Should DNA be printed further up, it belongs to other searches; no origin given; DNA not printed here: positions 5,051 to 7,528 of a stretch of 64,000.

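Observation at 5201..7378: PolB homolog that keeps the 3'-5' exonuclease motifs but has lost polymerase catalytic aspartates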

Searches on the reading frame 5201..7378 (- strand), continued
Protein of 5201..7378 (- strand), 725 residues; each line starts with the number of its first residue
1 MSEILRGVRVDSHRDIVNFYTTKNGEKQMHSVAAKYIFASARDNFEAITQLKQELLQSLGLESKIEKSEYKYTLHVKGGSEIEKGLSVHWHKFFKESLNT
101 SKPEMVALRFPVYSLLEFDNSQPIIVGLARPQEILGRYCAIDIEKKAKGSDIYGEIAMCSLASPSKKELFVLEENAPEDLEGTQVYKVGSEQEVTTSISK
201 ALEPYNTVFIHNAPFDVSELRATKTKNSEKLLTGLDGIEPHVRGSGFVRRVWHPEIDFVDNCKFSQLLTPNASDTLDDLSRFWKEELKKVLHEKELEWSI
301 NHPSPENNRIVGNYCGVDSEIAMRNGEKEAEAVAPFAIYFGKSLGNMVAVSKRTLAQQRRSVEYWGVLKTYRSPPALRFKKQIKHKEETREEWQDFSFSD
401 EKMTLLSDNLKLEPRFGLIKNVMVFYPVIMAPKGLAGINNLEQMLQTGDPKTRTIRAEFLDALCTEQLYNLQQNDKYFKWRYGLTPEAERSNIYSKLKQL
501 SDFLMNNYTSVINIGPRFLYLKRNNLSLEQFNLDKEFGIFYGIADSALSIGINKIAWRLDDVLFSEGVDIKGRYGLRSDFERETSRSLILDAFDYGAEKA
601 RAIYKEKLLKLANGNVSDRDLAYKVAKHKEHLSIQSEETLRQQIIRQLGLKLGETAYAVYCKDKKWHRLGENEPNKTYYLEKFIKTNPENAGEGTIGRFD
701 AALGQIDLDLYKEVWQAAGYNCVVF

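Call 55: predict_structure(alignment_id=A4)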
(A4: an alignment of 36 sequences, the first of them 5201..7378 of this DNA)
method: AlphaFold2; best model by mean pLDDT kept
length: 725 residues; sequences in the alignment: 36
mean_pLDDT: 89.9   pTM: 0.88
mean pLDDT of the five models: 89.9, 89.4, 88.5, 88.3, 88.1
residues with pLDDT >= 90: 515; 70-90: 187; 50-70: 20; < 50: 3
segments of 3 or more residues with pLDDT < 50: 723-725
pLDDT, mean of each block of 10 residues (from residue 1): 93 93 92 94 96 90 91 94 91 94 94 95 94 93 88 88 96 94 94 93 93 90 78 85 74 93 93 90 81 82 93 93 96 96 94 93 92 84 75 88 92 86 94 91 90 96 95 91 94 94 90 93 71 80 94 92 90 84 93 94 95 92 87 76 92 90 94 93 89 90 88 89 47
secondary structure, 60 per line:
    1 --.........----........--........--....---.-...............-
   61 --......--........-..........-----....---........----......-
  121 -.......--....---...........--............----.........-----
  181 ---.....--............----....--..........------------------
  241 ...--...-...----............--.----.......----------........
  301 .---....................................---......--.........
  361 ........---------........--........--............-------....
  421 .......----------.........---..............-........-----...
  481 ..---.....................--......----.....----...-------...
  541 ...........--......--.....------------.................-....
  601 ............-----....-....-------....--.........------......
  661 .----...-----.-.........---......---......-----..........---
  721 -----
elements in order (helices of 4 or more, strands of 3 or more residues): E3-11 E16-23 E26-33 E36-39 H45-59 E63-68 E71-78 H80-89 H95-98 H102-109 E114-119 E122-128 H131-134 E138-148 E151-162 E167-172 E184-188 H191-202 E207-210 H213-222 E241-243 E250-252 E257-260 H261-268 H276-282 H293-301 H305-340 H344-349 H352-368 E378-385 E388-395 H398-409 E417-427 H438-446 H450-463 H465-472 H478-482 H486-506 E509-514 E519-523 E538-551 E554-559 E562-566 H579-595 H597-612 H618-621 E623-626 H634-637 H640-648 E655-661 E666-668 H676-684 H688-693 H697-702 H708-717

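Call 58: fold_search(model_id=the predicted structure, library=pdb)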
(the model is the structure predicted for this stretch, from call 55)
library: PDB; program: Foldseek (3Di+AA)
matches with E <= 10: 694; with E <= 0.001: 216
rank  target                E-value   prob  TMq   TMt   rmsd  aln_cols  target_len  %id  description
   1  2vwk                  2.0e-23  1.00  0.56  0.53   9.2       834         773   14  Uracil Recognition in Archaeal DNA Polymerases Captured by X-ray Crystallography. V93Q polymerase variant (released 2008-07-22)
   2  4fly_A                2.6e-23  1.00  0.67  0.65   7.0       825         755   15  Pyrococcus abyssi B family DNA polymerase bound to a dsDNA, in edition mode (released 2012-08-29)
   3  8s84_A                2.6e-23  1.00  0.56  0.54   8.8       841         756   14  KOD-H4 DNA polymerase mutant in a ternary complex with DNA/DNA and non-hydrolyzable triphosphate (released 2024-11-13)
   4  9mye_A                6.6e-23  1.00  0.56  0.55   8.6       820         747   13  C28 Polymerase Incorporating RNA, n+1 (released 2025-12-17)
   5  4fm2_A                1.0e-22  1.00  0.64  0.62   8.5       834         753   14  Pyrococcus abyssi B family DNA polymerase (triple mutant) bound to a dsDNA, in edition mode (released 2012-08-29)
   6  4flz_A                1.0e-22  1.00  0.67  0.65   7.3       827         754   14  Pyrococcus abyssi B family DNA polymerase bound to a dsDNA, in edition mode (released 2012-08-29)
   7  1tgo                  1.2e-22  1.00  0.55  0.53   9.6       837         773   14  THERMOSTABLE B TYPE DNA POLYMERASE FROM THERMOCOCCUS GORGONARIUS (released 1999-03-22)
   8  4flv_A                1.8e-22  1.00  0.62  0.60   8.7       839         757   14  Pyrococcus abyssi B family DNA polymerase bound to a dsDNA, in edition mode (released 2012-08-29)
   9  8s87                  1.9e-22  1.00  0.45  0.44  11.1       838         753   15  KOD-H4 DNA polymerase mutant - apo structure (released 2024-11-13)
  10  9en0_A                2.3e-22  1.00  0.46  0.45  11.1       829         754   14  KOD-H4 DNA polymerase mutant in a unproductive binary complex with DNA:DNA containing six HNA nucleotides (released 2025-09-24)
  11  4flu_A                2.8e-22  1.00  0.62  0.60   8.7       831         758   14  Pyrococcus abyssi B family DNA polymerase bound to a dsDNA, in edition mode (released 2012-08-29)
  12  9oat_A                3.5e-22  1.00  0.57  0.54   9.3       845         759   14  TNA polymerase, 5-270, binary complex (released 2025-12-10)
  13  9oav_A                3.7e-22  1.00  0.60  0.58   8.3       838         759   14  TNA polymerase, 8-64, binary complex (released 2025-12-10)
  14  7tqw_A                5.0e-22  1.00  0.55  0.53   9.5       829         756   14  Kod RSGA incorporating PMT, n+2 (released 2022-08-31)
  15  4k8z_A                5.3e-22  1.00  0.53  0.52   9.7       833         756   14  KOD Polymerase in binary complex with dsDNA (released 2013-06-26)
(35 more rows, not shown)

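Call 61: search_protein_families(library=pfam, proteins=[L005:2733-3872:-, L005:1592-2776:-, L005:1-1527:-], max_evalue=5)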
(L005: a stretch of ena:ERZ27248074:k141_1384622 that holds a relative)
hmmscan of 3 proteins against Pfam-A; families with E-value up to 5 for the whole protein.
L005:2733-3872:- (379 aa): 0 families

L005:1592-2776:- (394 aa): 1 family
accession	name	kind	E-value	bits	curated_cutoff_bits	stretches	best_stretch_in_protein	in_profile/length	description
PF12705.13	PDDEXK_1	-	6.9e-08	33.2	22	1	192-361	105-246/247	PD-(D/E)XK nuclease superfamily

L005:1-1527:- (509 aa): 4 families
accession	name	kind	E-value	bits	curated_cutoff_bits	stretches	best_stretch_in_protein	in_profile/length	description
PF13229.12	Beta_helix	-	3.6e-35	121.4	25.9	2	162-325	2-149/158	Right handed beta helix region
PF05048.19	NosD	-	5.7e-24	85.2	23.6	2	85-198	54-165/212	Periplasmic copper-binding protein (NosD)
PF07602.17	DUF1565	-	0.0008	19.2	20.3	2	101-217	112-239/257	Protein of unknown function (DUF1565)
PF24347.1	FIGL1_N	-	0.035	14.4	27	1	355-390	16-51/75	FIGL1 N-terminal domain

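Call 62: search_protein_families(library=padloc, proteins=[window:5201-7378:-, L005:2733-3872:-, L005:1592-2776:-, P0009, P0017], max_evalue=1)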
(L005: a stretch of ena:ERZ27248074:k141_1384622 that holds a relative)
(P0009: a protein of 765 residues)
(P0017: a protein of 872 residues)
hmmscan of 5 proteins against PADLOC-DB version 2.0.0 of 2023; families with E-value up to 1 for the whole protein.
window:5201-7378:- (725 aa): 2 families
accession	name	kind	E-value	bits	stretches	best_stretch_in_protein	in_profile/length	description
PDLC04659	PDC-M46A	-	0.019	12.2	1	439-541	186-288/330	-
PDLC01247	DEDDh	-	0.04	12.6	1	185-286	53-122/139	"CAS-I,CAS-II,CAS-III,CAS-IV,CAS-V,CAS-VI; associated"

L005:2733-3872:- (379 aa): 0 families

L005:1592-2776:- (394 aa): 0 families

P0009 (765 aa): 1 family
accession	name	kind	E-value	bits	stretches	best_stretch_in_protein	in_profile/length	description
PDLC05057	PDC-S63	-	0.043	11.3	1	502-560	84-142/231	-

P0017 (872 aa): 0 families

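Call 63: find_encoding_contigs(protein=P0006, flank=6000, max_places=2)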
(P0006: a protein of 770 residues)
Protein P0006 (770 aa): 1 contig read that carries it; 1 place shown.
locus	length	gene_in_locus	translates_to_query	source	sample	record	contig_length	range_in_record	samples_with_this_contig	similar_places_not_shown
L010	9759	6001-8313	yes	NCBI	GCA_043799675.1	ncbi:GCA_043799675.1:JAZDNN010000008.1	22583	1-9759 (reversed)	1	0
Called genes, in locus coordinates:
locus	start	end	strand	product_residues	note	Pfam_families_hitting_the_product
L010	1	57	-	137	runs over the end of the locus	PF00237:Ribosomal_L22 (weak)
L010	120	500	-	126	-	PF00203:Ribosomal_S19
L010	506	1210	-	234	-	PF00181:Ribosomal_L2_N, PF03947:Ribosomal_L2_C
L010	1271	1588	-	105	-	PF00276:Ribosomal_L23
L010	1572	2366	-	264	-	PF00573:Ribosomal_L4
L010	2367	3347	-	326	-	PF00297:Ribosomal_L3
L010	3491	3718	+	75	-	-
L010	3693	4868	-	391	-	-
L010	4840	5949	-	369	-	-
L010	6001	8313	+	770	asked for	-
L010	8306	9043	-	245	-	-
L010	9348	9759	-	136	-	?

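Call 64: find_encoding_contigs(protein=P0007, flank=6000, max_places=2)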
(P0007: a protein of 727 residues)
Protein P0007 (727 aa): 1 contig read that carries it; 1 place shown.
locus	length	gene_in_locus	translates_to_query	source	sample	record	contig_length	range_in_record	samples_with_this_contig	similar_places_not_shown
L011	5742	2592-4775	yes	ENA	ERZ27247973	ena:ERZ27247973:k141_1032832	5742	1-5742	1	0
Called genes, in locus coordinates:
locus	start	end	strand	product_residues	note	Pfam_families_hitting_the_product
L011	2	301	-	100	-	?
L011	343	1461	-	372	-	-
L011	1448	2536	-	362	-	-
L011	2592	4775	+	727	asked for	-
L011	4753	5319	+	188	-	-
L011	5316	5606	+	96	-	-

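Call 65: find_encoding_contigs(protein=P0015, flank=6000, max_places=2)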
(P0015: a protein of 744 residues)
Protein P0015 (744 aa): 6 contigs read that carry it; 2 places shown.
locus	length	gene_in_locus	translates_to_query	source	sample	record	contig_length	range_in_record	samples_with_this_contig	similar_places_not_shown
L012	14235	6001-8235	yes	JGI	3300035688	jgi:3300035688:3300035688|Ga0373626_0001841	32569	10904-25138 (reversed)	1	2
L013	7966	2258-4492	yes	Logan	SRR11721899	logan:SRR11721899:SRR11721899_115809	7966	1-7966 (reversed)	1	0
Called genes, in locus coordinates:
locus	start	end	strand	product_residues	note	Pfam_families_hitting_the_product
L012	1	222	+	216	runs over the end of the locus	PF22175:Ogg-HhH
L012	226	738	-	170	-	-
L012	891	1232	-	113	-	-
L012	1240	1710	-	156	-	PF19479:DUF6015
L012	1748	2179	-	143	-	PF19479:DUF6015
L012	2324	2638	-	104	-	-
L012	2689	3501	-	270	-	-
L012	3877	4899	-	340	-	-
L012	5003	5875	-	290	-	-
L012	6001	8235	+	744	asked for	-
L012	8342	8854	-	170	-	-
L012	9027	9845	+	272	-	PF01261:AP_endonuc_2, PF03851:UvdE (weak)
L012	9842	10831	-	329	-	-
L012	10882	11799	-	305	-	PF00850:Hist_deacetyl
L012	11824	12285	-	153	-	PF13420:Acetyltransf_4, PF13302:Acetyltransf_3 (weak), PF00583:Acetyltransf_1, PF13673:Acetyltransf_10 (weak), PF13508:Acetyltransf_7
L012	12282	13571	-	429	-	PF01336:tRNA_anti-codon, PF00152:tRNA-synt_2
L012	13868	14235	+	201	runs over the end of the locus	-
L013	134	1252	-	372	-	-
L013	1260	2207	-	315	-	-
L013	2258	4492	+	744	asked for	-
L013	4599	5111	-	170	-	-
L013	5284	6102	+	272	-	PF01261:AP_endonuc_2, PF03851:UvdE (weak)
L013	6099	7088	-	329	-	-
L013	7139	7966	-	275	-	?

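Call 70: list_cluster_members(proteins=[P0004, P0006, P0007, P0009, P0014, P0015, P0016, P0017, P0018, P0020])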
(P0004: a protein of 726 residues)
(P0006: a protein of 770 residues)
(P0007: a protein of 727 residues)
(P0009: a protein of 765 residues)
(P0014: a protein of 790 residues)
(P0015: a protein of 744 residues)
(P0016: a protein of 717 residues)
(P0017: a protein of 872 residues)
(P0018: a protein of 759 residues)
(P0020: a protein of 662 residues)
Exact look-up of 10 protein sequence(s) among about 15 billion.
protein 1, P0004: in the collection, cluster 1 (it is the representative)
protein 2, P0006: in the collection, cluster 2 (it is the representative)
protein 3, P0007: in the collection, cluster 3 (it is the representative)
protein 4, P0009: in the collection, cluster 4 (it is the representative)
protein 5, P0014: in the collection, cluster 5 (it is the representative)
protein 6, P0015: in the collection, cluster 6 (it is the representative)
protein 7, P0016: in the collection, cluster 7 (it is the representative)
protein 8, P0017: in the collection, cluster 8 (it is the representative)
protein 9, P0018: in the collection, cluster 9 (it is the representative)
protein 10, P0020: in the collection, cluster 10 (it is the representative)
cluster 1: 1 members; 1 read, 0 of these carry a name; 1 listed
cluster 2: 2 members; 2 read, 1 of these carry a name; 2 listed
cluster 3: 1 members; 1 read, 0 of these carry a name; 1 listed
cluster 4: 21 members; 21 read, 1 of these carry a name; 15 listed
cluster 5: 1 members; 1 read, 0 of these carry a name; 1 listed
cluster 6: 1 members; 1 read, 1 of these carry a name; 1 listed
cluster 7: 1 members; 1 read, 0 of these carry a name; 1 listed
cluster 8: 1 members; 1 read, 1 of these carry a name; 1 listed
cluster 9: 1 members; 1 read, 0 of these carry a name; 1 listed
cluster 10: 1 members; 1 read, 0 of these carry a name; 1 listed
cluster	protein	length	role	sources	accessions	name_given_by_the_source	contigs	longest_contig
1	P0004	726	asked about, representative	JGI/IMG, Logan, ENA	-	-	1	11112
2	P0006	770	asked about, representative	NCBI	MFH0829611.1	MAG: hypothetical protein V1887_00420 [Candidatus Aenigmatarchaeota archaeon]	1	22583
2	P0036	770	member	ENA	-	-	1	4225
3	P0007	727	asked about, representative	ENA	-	-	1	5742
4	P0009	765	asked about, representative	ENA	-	-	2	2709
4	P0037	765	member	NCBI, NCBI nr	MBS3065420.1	MAG: ribonuclease H-like domain-containing protein [DPANN group archaeon] | ribonuclease H-like domain-containing protein [DPANN group archaeon]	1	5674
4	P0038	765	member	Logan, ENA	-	-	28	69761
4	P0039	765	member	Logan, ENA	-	-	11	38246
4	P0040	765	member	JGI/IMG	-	-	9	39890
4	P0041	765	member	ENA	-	-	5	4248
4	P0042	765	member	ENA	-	-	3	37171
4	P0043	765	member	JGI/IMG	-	-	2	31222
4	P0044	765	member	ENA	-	-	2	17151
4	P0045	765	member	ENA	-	-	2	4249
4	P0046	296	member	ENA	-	-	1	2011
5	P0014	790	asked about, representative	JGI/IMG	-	-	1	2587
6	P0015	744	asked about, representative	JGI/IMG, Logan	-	hypothetical protein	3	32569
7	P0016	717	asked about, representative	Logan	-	-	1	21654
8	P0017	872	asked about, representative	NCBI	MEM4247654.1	MAG: hypothetical protein QXH80_00100 [Candidatus Nanoarchaeia archaeon]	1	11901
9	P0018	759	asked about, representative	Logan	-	-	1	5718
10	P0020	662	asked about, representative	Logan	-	-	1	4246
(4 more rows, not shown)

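Call 74: search_protein_families(library=pfam, proteins=[L010:4840-5949:-, L011:1448-2536:-, L013:1260-2207:-, L010:3693-4868:-, L011:343-1461:-, L013:134-1252:-, L011:4753-5319:+, L010:8306-9043:-, L012:8342-8854:-], max_evalue=1)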
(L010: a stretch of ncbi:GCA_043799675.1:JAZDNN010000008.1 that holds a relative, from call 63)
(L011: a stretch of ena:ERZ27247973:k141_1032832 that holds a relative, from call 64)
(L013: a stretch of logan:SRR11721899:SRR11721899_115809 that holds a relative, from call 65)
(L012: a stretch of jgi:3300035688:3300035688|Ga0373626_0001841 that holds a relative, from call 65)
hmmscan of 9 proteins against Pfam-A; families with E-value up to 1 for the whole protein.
L010:4840-5949:- (369 aa): 0 families

L011:1448-2536:- (362 aa): 1 family
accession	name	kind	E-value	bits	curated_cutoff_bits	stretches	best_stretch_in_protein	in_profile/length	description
PF02096.25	60KD_IMP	-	0.12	12.8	35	1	33-75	29-70/163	60Kd inner membrane protein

L013:1260-2207:- (315 aa): 1 family
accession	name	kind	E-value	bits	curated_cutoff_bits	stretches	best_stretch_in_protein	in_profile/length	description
PF24631.1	DUF7628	-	0.15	12.9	27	1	165-233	24-92/105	Domain of unknown function (DUF7628)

L010:3693-4868:- (391 aa): 1 family
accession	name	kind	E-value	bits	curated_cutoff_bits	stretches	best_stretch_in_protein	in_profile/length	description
PF12705.13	PDDEXK_1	-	6.2e-05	23.5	22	1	179-299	89-203/247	PD-(D/E)XK nuclease superfamily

L011:343-1461:- (372 aa): 1 family
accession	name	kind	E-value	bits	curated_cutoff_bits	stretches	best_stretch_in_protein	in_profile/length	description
PF18501.6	REC1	-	0.085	13.2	37.4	1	193-299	1-97/250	Alpha helical recognition lobe domain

L013:134-1252:- (372 aa): 1 family
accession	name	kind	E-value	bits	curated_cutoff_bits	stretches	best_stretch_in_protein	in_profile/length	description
PF10926.14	DUF2800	-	0.63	9.6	21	0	214-249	131-165/368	Protein of unknown function (DUF2800)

L011:4753-5319:+ (188 aa): 0 families

L010:8306-9043:- (245 aa): 0 families

L012:8342-8854:- (170 aa): 0 families
